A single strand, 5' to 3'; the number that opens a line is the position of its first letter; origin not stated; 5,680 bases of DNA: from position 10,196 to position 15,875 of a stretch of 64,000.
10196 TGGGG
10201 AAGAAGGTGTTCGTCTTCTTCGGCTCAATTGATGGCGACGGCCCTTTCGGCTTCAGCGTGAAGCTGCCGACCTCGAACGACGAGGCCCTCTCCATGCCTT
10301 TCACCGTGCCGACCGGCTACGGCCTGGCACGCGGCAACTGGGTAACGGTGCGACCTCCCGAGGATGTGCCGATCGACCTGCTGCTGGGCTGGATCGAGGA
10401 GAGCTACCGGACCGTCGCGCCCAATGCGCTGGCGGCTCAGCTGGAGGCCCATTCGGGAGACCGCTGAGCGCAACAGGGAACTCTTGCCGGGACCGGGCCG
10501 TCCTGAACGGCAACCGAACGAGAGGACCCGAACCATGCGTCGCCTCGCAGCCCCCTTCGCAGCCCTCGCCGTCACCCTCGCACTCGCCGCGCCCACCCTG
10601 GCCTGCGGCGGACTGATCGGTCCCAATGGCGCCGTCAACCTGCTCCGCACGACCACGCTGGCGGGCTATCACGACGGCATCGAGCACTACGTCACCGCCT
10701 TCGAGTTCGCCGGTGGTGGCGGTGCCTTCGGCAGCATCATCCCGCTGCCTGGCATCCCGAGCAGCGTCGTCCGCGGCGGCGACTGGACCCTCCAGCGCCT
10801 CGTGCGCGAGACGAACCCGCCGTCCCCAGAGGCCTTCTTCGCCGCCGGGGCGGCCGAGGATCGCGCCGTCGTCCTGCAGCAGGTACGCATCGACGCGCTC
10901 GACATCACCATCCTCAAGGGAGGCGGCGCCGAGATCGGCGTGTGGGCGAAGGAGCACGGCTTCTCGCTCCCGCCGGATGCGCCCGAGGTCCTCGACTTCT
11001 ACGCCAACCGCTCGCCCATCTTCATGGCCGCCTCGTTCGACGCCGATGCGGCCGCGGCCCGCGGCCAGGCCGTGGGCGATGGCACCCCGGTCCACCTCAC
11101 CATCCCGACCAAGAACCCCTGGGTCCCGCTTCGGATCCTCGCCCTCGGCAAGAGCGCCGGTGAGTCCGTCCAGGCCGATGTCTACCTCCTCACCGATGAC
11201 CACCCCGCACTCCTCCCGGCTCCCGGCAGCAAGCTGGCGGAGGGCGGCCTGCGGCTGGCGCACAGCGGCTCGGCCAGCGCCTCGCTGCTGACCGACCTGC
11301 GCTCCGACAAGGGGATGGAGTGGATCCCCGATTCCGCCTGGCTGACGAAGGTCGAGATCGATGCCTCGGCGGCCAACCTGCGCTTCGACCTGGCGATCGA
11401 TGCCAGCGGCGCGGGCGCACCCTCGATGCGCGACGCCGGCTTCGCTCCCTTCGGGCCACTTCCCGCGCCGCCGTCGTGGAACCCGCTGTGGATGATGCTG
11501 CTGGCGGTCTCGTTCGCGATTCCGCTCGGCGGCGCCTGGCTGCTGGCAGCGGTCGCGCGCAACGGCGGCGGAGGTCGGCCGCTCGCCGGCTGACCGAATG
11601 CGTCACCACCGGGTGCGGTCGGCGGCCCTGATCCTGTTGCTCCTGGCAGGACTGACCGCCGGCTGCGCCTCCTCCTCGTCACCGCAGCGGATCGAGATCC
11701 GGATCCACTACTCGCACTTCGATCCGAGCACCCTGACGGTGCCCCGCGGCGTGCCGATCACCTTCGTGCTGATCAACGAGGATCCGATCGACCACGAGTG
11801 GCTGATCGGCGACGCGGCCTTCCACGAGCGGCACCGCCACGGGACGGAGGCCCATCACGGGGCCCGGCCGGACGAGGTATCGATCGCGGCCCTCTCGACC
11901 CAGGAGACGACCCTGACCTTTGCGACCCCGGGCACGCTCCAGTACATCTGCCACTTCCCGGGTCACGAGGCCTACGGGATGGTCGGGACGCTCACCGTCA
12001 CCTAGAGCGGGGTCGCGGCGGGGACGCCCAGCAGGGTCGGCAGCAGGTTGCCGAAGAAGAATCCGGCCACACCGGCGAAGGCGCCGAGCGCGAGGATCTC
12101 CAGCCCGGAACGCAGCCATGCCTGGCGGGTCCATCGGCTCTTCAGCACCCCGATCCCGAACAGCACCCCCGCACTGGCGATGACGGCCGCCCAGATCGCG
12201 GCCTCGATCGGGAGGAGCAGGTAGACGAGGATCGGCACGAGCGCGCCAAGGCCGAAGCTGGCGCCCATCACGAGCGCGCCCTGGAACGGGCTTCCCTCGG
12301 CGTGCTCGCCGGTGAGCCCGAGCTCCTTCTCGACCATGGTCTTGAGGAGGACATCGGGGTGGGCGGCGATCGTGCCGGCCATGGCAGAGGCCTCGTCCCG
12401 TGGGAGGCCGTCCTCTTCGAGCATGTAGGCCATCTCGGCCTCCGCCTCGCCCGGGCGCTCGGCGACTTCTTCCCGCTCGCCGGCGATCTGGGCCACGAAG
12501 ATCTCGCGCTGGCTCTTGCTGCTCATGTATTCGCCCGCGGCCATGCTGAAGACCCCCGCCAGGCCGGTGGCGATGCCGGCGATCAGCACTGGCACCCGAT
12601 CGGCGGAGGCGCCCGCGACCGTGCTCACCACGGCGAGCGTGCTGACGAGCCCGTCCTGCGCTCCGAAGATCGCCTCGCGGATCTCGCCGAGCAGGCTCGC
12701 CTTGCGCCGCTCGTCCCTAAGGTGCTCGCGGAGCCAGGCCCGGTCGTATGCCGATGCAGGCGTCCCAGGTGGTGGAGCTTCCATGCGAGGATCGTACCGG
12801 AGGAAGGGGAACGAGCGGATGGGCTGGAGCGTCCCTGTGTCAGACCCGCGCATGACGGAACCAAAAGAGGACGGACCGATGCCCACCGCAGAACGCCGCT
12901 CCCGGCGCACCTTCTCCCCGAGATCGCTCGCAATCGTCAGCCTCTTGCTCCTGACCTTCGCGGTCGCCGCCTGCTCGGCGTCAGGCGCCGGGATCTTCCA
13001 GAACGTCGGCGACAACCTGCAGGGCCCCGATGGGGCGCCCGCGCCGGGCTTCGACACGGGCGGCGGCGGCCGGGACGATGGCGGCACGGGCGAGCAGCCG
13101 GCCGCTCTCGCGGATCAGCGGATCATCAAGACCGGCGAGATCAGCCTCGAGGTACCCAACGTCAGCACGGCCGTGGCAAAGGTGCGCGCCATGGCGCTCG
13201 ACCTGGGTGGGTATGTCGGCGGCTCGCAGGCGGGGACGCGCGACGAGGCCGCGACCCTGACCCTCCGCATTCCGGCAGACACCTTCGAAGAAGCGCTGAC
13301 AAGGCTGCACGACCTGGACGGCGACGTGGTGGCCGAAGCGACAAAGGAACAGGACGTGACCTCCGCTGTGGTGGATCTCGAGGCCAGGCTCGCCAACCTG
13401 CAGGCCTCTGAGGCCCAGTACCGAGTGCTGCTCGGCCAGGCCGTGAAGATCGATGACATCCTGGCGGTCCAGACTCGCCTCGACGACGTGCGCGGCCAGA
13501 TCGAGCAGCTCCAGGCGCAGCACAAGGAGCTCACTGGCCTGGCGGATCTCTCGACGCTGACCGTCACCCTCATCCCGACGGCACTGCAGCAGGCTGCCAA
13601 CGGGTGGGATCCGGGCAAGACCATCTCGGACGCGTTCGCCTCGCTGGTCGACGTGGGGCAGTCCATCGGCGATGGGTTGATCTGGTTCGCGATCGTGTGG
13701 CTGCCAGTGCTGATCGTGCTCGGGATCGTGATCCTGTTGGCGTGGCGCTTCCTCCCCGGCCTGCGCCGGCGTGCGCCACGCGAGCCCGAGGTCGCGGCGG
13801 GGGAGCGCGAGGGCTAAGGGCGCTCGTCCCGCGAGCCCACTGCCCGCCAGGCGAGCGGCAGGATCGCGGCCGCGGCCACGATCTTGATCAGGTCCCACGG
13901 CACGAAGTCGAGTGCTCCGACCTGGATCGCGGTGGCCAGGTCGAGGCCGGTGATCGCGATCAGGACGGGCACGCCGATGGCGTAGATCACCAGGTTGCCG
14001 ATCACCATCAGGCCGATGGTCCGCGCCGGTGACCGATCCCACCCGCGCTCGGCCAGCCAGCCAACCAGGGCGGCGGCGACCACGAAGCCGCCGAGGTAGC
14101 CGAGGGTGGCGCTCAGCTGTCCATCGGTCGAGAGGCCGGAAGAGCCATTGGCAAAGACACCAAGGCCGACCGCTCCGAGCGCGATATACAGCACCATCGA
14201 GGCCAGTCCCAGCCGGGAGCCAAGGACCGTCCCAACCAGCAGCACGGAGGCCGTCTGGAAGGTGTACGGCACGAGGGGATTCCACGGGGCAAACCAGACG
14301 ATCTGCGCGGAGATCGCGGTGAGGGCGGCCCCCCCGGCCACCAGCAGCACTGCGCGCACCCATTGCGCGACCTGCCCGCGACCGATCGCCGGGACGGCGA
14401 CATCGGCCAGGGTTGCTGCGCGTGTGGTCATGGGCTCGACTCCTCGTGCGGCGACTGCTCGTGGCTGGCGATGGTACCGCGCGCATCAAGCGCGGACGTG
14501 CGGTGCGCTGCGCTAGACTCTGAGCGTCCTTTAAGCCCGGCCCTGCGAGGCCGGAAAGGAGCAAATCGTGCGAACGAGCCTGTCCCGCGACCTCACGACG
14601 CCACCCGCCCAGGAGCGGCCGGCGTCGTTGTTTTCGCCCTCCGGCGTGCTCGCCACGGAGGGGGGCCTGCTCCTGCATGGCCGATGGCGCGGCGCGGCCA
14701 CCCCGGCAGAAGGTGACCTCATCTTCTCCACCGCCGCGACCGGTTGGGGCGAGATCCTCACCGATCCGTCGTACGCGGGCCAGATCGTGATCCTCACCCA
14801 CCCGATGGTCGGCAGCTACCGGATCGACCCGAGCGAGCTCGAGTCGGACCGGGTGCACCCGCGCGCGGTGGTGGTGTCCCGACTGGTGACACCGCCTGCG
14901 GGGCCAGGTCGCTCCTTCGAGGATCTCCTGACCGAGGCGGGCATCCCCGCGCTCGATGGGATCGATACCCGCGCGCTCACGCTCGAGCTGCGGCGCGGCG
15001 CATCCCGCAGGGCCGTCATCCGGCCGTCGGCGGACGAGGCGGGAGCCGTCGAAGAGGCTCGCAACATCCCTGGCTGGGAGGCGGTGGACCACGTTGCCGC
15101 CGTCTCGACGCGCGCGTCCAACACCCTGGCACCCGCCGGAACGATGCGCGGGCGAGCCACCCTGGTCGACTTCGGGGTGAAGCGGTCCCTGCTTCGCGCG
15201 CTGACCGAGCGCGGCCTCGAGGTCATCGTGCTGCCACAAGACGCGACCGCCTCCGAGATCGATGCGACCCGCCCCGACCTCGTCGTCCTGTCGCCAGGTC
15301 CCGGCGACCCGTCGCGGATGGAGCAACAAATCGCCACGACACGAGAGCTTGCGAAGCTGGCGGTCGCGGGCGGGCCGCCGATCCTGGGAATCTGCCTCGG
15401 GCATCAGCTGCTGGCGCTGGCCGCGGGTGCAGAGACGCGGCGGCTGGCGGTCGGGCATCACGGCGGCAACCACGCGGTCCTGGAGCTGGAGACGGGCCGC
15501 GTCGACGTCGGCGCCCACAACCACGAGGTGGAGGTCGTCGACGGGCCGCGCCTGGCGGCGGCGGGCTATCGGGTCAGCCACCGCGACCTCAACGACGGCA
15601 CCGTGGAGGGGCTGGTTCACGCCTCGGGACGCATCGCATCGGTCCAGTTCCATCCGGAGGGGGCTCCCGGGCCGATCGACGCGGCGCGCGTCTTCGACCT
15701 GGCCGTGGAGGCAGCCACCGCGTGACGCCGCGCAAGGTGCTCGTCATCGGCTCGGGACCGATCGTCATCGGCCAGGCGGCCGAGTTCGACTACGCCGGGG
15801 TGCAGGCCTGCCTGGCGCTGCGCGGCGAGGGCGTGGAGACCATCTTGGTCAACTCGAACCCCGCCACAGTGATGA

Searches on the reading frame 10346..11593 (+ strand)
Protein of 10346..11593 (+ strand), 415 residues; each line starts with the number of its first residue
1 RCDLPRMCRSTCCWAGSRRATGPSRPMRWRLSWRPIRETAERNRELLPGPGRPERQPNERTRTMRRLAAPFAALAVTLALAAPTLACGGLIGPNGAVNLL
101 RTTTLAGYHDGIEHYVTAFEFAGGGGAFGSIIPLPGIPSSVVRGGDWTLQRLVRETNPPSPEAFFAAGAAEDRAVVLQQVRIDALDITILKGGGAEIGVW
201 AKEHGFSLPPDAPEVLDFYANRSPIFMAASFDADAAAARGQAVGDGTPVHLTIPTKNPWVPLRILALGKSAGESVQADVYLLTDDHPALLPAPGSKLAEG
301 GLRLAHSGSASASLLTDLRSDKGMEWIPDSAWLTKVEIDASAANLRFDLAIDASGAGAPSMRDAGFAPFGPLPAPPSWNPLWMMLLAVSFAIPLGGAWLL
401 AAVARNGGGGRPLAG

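Call 8: search_protein_families(library=pfam, proteins=[window:10346-11593:+], max_evalue=0.0001)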
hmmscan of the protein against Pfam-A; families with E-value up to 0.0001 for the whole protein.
window:10346-11593:+ (415 aa): 1 family
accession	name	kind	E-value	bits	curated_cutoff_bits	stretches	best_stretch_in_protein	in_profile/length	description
PF10092.14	DUF2330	-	7e-08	32.4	24.7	1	87-283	7-214/279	Uncharacterized protein conserved in bacteria (DUF2330)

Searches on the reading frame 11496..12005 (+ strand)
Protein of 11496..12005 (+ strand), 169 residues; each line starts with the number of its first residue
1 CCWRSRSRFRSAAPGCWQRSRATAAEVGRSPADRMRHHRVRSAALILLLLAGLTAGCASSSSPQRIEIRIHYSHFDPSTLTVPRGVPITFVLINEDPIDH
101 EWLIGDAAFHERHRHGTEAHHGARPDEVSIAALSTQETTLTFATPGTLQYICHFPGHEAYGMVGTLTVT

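Call 8: search_protein_families(library=pfam, proteins=[window:11496-12005:+], max_evalue=0.0001)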
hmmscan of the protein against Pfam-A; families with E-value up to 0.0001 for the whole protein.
window:11496-12005:+ (169 aa): 2 families
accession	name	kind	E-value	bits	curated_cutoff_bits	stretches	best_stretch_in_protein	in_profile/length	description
PF13473.12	Cupredoxin_1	-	3.3e-10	40.4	27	1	46-167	3-103/104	Cupredoxin-like domain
PF00127.26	Copper-bind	-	1.4e-08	35.5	21.2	1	74-168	13-98/99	Copper binding proteins, plastocyanin/azurin family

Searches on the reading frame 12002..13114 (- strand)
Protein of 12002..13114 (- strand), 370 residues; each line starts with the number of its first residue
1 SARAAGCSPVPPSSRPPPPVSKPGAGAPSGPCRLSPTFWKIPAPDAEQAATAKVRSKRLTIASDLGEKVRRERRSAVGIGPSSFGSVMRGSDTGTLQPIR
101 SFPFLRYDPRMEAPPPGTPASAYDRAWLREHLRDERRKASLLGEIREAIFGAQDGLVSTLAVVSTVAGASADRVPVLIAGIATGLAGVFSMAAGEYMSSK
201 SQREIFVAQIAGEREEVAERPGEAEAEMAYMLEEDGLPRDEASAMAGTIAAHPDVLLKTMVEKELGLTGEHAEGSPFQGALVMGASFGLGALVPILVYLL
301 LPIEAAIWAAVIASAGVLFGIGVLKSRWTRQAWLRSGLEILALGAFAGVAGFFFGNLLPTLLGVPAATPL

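Call 8: search_protein_families(library=pfam, proteins=[window:12002-13114:-], max_evalue=0.0001)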
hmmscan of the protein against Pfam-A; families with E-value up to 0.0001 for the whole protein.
window:12002-13114:- (370 aa): 1 family
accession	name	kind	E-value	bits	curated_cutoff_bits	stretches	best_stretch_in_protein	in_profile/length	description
PF01988.24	VIT1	-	1.5e-56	192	28.1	1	145-355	1-213/214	VIT family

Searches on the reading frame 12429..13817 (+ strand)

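Call 8: search_protein_families(library=pfam, proteins=[window:12429-13817:+], max_evalue=0.0001)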
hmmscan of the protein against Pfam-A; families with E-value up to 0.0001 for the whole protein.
window:12429-13817:+ (462 aa): 1 family
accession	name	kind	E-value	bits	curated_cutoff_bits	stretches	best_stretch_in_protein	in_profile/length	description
PF14257.11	DUF4349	-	4.7e-54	183.4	27.7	1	230-440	1-213/213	Domain of unknown function (DUF4349)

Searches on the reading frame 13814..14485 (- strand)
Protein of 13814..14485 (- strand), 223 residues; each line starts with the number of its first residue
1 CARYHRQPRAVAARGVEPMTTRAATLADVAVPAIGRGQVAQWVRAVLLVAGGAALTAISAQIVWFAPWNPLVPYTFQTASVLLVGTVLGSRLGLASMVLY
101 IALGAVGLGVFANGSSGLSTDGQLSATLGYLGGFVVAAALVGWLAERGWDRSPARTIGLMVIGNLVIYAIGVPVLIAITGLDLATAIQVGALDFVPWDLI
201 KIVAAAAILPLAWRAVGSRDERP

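Call 9: search_protein_families(library=pfam, proteins=[window:13814-14485:-], max_evalue=0.0001)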
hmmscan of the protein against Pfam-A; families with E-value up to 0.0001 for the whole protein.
window:13814-14485:- (223 aa): 1 family
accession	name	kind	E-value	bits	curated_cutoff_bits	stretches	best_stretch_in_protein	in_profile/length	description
PF02632.19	BioY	-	1.6e-34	119.3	25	1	71-213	3-139/140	BioY family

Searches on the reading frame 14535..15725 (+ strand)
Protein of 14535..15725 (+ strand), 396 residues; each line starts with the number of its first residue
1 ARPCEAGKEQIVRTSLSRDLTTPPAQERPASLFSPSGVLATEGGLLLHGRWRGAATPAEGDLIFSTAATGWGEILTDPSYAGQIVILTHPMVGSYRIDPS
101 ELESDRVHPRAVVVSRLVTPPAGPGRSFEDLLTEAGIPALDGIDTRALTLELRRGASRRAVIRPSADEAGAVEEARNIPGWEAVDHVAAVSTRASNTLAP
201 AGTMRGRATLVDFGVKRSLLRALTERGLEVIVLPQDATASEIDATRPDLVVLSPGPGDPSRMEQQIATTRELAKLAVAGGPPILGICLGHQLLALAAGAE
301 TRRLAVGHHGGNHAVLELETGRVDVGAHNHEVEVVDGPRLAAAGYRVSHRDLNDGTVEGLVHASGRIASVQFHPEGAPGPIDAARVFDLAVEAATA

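Call 9: search_protein_families(library=pfam, proteins=[window:14535-15725:+], max_evalue=0.0001)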
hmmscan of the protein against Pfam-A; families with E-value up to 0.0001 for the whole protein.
window:14535-15725:+ (396 aa): 3 families
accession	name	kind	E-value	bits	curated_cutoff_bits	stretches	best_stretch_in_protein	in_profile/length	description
PF00117.34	GATase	-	5.1e-42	144.1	22.8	1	210-391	2-188/190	Glutamine amidotransferase class-I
PF00988.28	CPSase_sm_chain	-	6.7e-30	103.9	27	1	40-162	2-126/126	Carbamoyl-phosphate synthase small chain, CPSase domain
PF07722.19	Peptidase_C26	-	9.3e-09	35.8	20.5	1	267-343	92-165/219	Peptidase C26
